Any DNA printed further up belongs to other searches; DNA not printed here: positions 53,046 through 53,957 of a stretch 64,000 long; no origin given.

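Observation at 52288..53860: Two paralogous secreted proteins of unknown family sit where PilY1/PilE would be in a type IV minor-pilin operon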

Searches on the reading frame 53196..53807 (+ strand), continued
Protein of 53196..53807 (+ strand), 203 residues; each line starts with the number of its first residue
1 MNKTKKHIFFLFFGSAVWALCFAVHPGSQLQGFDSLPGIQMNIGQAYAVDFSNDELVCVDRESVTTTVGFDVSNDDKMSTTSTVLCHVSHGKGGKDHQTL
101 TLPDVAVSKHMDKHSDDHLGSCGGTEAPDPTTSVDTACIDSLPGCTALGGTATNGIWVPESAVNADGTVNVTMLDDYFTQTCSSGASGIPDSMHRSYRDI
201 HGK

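Call 58: search_protein_families(library=pfam, proteins=[L022:3053-5512:-, L022:5663-6418:+, L022:6421-7203:+, L022:7215-7802:-, L022:9453-10406:-, L022:9975-11639:+, L022:12298-13380:-, L024:1944-2846:-, L024:3106-4332:+, L024:5539-7155:+], max_evalue=0.001)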
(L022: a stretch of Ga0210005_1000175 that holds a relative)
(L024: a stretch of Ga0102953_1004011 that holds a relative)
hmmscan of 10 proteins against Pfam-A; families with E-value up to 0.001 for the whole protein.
L022:3053-5512:- (819 aa): 21 families
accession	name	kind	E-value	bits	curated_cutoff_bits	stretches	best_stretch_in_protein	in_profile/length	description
PF07724.20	AAA_2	-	3.9e-61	206.3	27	1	559-719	1-165/166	AAA domain (Cdc48 subfamily)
PF00004.35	AAA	-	8.8e-27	94.6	21.2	2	284-416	2-125/131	ATPase family associated with various cellular activities (AAA)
PF17871.7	AAA_lid_9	-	3e-22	78.9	22.8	1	424-526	2-101/104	AAA lid domain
PF10431.15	ClpB_D2-small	-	1.8e-21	76.4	21.9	1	726-805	1-80/81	C-terminal, D2-small domain, of ClpB protein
PF07728.20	AAA_5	-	3.4e-19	69.7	22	1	564-686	2-129/139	AAA domain (dynein-related subfamily)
PF00158.32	Sigma54_activat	-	4.8e-11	43.1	20.2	1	266-363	6-105/168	Sigma-54 interaction domain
PF13191.12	AAA_16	-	8.9e-11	43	32.6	1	261-308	2-52/167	AAA ATPase domain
PF13401.12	AAA_22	-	1.9e-10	41.6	27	1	563-656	7-110/130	AAA domain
PF02861.25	Clp_N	-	2.1e-09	37.8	20.7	1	92-137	5-52/53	Clp amino terminal domain, pathogenicity island component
PF01078.27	Mg_chelatase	-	1.2e-07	31.8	20.3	0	563-604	24-64/207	Magnesium chelatase, subunit ChlI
PF12775.13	AAA_7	-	1.3e-06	28.5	25.8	0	277-308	30-61/181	P-loop containing dynein motor region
PF20720.3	nSTAND3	-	3.9e-06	27.1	27.2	0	269-307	8-44/155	Novel STAND NTPase 3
PF05621.17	TniB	-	1.6e-05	24.9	22.4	0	269-420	24-185/189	Bacterial TniB protein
PF13238.12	AAA_18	-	2e-05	25.5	29.4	0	566-587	3-24/128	AAA domain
PF13173.12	AAA_14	-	3.1e-05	24.4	27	0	284-375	6-86/129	AAA domain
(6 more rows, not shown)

L022:5663-6418:+ (252 aa): 3 families
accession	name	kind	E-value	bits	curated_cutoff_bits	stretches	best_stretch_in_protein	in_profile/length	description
PF00702.32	Hydrolase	-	3e-25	90.2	26.4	1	5-192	2-191/191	haloacid dehalogenase-like hydrolase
PF13419.12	HAD_2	-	2.1e-21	77.2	23.8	1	8-197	2-177/178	Haloacid dehalogenase-like hydrolase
PF13242.12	Hydrolase_like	-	0.00036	20.8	22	1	154-217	3-71/75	HAD-hyrolase-like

L022:6421-7203:+ (261 aa): 1 family
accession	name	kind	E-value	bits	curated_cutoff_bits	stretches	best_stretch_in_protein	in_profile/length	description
PF01026.27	TatD_DNase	-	2.9e-80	269.7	27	1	7-256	1-253/253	TatD related DNase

L022:7215-7802:- (195 aa): 0 families

L022:9453-10406:- (317 aa): 1 family
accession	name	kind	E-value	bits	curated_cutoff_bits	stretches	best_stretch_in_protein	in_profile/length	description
PF03976.20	PPK2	-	4.7e-106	354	22.3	1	62-286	2-226/229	Polyphosphate kinase 2 (PPK2)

L022:9975-11639:+ (555 aa): 1 family
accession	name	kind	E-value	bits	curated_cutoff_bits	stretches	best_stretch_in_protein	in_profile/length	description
PF10093.14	EarP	-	5.6e-152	506.6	25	1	175-546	1-371/372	Elongation-Factor P (EF-P) rhamnosyltransferase EarP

L022:12298-13380:- (360 aa): 7 families
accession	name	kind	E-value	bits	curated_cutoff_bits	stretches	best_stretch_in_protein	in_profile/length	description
PF04321.23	RmlD_sub_bind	-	4.2e-103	344.8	27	1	72-356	1-285/287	RmlD substrate binding domain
PF01370.27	Epimerase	-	1.9e-26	93.4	20.9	1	75-233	2-186/240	NAD dependent epimerase/dehydratase family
PF16363.11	GDP_Man_Dehyd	-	1.4e-16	61.3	27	1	102-210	57-169/332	GDP-mannose 4,6 dehydratase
PF02719.21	Polysacc_synt_2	-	1.2e-10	41.5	20.2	1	97-220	54-164/293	Polysaccharide biosynthesis protein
PF01073.25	3Beta_HSD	-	3.1e-05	23.6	22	1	96-205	44-157/280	3-beta hydroxysteroid dehydrogenase/isomerase family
PF13460.12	NAD_binding_10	-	3.4e-05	24.2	27.2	1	97-223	39-149/184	NAD(P)H-binding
PF07993.18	NAD_binding_4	-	8.2e-05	22.3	20.1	1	121-222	89-209/258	Male sterility protein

L024:1944-2846:- (300 aa): 1 family
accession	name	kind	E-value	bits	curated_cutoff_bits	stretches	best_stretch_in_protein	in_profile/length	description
PF03976.20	PPK2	-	2e-106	355.1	22.3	1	45-268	2-225/229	Polyphosphate kinase 2 (PPK2)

L024:3106-4332:+ (409 aa): 1 family
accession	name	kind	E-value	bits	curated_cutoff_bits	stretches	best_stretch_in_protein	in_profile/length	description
PF00990.26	GGDEF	-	4.5e-41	140.7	23.8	1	253-402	1-160/161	Diguanylate cyclase, GGDEF domain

L024:5539-7155:+ (539 aa): 3 families
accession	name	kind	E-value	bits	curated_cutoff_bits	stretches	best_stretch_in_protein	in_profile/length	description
PF01769.21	MgtE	-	3.7e-32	111.7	27.6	1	404-526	1-124/125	Divalent cation transporter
PF03448.22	MgtE_N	-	1.1e-17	64.9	25.9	1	124-217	9-102/102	MgtE intracellular N domain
PF00571.33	CBS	-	3.1e-11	43.9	24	1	289-338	7-56/57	CBS domain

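Call 66: fold_search(model_id=the predicted structure, library=pdb)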
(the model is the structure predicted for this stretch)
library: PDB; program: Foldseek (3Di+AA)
matches with E <= 10: 26; with E <= 0.001: 0
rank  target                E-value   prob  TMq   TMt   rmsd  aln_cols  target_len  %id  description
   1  9u4r_AA               2.2e+00  0.02  0.15  0.08  13.8       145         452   13  Structure of the intial complex in filament assembly at 3.23 angstroms resolution, conformation 2. (released 2026-03-25)
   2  7tn3                  4.1e+00  0.02  0.16  0.13  15.2       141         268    7  Crystal structure of Zea mays Inositol-tetrakisphosphate Kinase 1 mutant (ZmITPK1-F189A/H192A) (released 2022-06-15)
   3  4bts_AT               4.4e+00  0.01  0.08  0.10  16.0        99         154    8  THE CRYSTAL STRUCTURE OF THE EUKARYOTIC 40S RIBOSOMAL SUBUNIT IN COMPLEX WITH EIF1 AND EIF1A (released 2013-07-17)
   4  6lpf_B                4.4e+00  0.01  0.09  0.03  16.7       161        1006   10  The crystal structure of human cytoplasmic LRS (released 2020-03-25)
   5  1pk8_E                5.4e+00  0.05  0.16  0.12   9.3        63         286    8  Crystal Structure of Rat Synapsin I C Domain Complexed to Ca.ATP (released 2004-03-23)
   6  3olp_A                5.7e+00  0.02  0.12  0.06   7.1        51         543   16  Crystal structure of a bacterial phosphoglucomutase, an enzyme important in the virulence of multiple human pathogens (released 2011-02-16)
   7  8u65_B                5.7e+00  0.00  0.10  0.06  17.5       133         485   11  Cryo-EM structure of PsBphP in Pfr state, splayed PSM only (released 2024-08-21)
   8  3olp_B                6.5e+00  0.02  0.12  0.06   7.0        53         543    9  Crystal structure of a bacterial phosphoglucomutase, an enzyme important in the virulence of multiple human pathogens (released 2011-02-16)
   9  2fuv_A                6.5e+00  0.01  0.13  0.06   7.5        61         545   15  Phosphoglucomutase from Salmonella typhimurium. (released 2006-03-07)
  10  1cbf                  7.0e+00  0.03  0.12  0.11   4.6        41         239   10  THE X-RAY STRUCTURE OF A COBALAMIN BIOSYNTHETIC ENZYME, COBALT PRECORRIN-4 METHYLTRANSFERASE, CBIF (released 1999-05-11)
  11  4rho_B                7.0e+00  0.01  0.11  0.10  13.4       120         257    9  Crystal structure of a hypothetical protein (BPSL2088) from Burkholderia pseudomallei K96243 at 2.25 A resolution (released 2014-12-10)
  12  8auv_l                7.0e+00  0.01  0.11  0.17  16.3       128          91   11  Cryo-EM structure of the plant 40S subunit (released 2023-06-07)
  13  2cka_MODEL_1_A        7.4e+00  0.06  0.14  0.38   3.4        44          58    9  Solution structures of the BRK domains of the human Chromo Helicase Domain 7 and 8, reveals structural similar (released 2007-05-08)
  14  4pyh_A                7.4e+00  0.00  0.10  0.08  14.5       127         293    9  Phospho-glucan bound structure of starch phosphatase Starch EXcess4 reveals the mechanism for C6-specificty (released 2014-04-23)
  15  5nrh_A                7.9e+00  0.01  0.18  0.13  16.2       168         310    7  Crystal structure of Burkholderia pseudomallei D-alanine-D-alanine ligase in complex with AMP (released 2018-05-30)
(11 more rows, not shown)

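Call 82: search_protein_families(library=pfam, proteins=[P0027, P0031, P0036, P0041], max_evalue=0.00001)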
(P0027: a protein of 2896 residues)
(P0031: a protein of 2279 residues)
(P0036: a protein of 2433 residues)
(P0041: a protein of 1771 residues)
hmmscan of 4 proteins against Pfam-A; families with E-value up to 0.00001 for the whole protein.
P0027 (2896 aa): 1 family
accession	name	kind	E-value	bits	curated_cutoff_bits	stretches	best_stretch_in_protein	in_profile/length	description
PF17957.7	Big_7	-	3.3e-07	31.3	24.1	0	1022-1107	1-69/70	Bacterial Ig domain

P0031 (2279 aa): 3 families
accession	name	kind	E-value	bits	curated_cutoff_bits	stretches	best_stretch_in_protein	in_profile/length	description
PF13573.12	SprB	-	1.7e-135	440.8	28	12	1318-1351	3-36/37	SprB repeat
PF08940.17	DUF1918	-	3.2e-10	39.9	24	0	1180-1202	22-46/58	Domain of unknown function (DUF1918)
PF18962.6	Por_Secre_tail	-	1.6e-08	35.2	27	0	1616-1640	42-66/75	Secretion system C-terminal sorting domain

P0036 (2433 aa): 0 families

P0041 (1771 aa): 4 families
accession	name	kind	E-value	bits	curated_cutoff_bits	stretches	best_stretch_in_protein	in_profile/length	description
PF17963.7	Big_9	-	2.6e-129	422.9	23.6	7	1080-1172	1-88/89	Bacterial Ig domain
PF17803.7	Cadherin_4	-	2.4e-75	249.5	25.1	7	767-835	2-71/71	Bacterial cadherin-like domain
PF17892.7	Cadherin_5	-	2.3e-66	220.2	26.5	6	776-857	2-87/98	Cadherin-like domain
PF19076.6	CshA_repeat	-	1.9e-09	38.6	27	0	1085-1174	6-103/103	Surface adhesin CshA repetitive domain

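Call 89: list_cluster_members(proteins=[P0004, P0029, P0042, P0034])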
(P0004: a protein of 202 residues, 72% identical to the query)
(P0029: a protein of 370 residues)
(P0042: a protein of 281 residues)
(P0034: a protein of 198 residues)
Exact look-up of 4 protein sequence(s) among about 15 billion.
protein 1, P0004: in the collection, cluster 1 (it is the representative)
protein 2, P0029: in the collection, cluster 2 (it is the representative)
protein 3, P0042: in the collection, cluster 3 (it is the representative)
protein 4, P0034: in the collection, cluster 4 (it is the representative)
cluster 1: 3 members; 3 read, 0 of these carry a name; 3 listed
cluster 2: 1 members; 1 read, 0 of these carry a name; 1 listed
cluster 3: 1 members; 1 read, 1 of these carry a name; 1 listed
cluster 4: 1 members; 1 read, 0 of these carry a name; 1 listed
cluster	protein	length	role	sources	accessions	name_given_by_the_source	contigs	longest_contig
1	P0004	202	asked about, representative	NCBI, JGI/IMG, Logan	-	-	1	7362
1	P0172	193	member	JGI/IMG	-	-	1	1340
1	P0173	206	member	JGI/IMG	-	-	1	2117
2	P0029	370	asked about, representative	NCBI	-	-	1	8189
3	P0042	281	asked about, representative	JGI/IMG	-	transposase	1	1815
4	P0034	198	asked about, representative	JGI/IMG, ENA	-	-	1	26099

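Call 90: find_encoding_contigs(protein=P0047, flank=10000, max_places=2)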
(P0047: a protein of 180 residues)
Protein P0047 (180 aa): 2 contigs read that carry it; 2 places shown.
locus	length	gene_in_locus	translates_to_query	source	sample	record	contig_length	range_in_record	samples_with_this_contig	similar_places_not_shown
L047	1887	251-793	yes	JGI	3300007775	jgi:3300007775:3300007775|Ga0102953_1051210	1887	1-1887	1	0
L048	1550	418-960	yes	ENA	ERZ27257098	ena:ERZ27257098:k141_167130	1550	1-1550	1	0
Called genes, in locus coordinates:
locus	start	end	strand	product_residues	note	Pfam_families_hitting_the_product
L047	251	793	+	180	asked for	-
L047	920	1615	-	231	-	PF01865:PhoU_div (weak)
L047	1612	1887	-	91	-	PF01384:PHO4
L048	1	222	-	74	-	?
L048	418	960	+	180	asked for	-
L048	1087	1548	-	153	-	?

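Call 91: find_encoding_contigs(protein=P0076, flank=10000, max_places=2)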
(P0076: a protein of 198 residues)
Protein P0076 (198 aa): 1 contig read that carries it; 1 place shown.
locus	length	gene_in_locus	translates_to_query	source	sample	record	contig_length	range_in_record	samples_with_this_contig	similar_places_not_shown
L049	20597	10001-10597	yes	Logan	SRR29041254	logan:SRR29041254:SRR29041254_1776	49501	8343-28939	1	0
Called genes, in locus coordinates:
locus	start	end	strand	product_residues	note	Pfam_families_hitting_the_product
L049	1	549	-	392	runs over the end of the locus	PF21016:RlmN_N (faint), PF04055:Radical_SAM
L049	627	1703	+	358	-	-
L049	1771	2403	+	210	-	PF00535:Glycos_transf_2, PF13641:Glyco_tranf_2_3 (faint)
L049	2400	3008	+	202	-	PF09837:DUF2064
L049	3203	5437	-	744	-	PF02861:Clp_N, PF13191:AAA_16 (weak), PF00004:AAA, PF17871:AAA_lid_9, PF00004:AAA, PF07724:AAA_2, PF07728:AAA_5, PF10431:ClpB_D2-small, +8 more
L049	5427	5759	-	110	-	PF02617:ClpS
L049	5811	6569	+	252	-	PF00702:Hydrolase, PF13419:HAD_2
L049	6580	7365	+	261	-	PF01026:TatD_DNase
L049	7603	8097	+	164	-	-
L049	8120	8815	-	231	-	PF01865:PhoU_div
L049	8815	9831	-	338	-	PF01384:PHO4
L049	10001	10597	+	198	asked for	-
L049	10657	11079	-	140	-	PF00210:Ferritin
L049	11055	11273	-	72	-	PF09834:DUF2061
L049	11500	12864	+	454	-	PF03448:MgtE_N, PF00571:CBS (weak), PF01769:MgtE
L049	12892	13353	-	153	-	PF07238:PilZ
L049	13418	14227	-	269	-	PF03976:PPK2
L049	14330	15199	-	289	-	PF24125:Cds6_C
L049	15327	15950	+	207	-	-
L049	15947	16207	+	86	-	-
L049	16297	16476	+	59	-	PF11216:DUF3012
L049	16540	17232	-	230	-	PF01738:DLH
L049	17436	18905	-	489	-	PF00962:A_deaminase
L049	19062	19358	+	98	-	-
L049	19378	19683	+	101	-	-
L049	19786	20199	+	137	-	PF04828:GFA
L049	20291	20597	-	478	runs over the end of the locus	PF14691:Fer4_20, PF07992:Pyr_redox_2, PF00070:Pyr_redox (weak), PF00890:FAD_binding_2 (weak), PF01266:DAO (weak), PF03486:HI0933_like (weak), PF13450:NAD_binding_8, PF01593:Amino_oxidase, +4 more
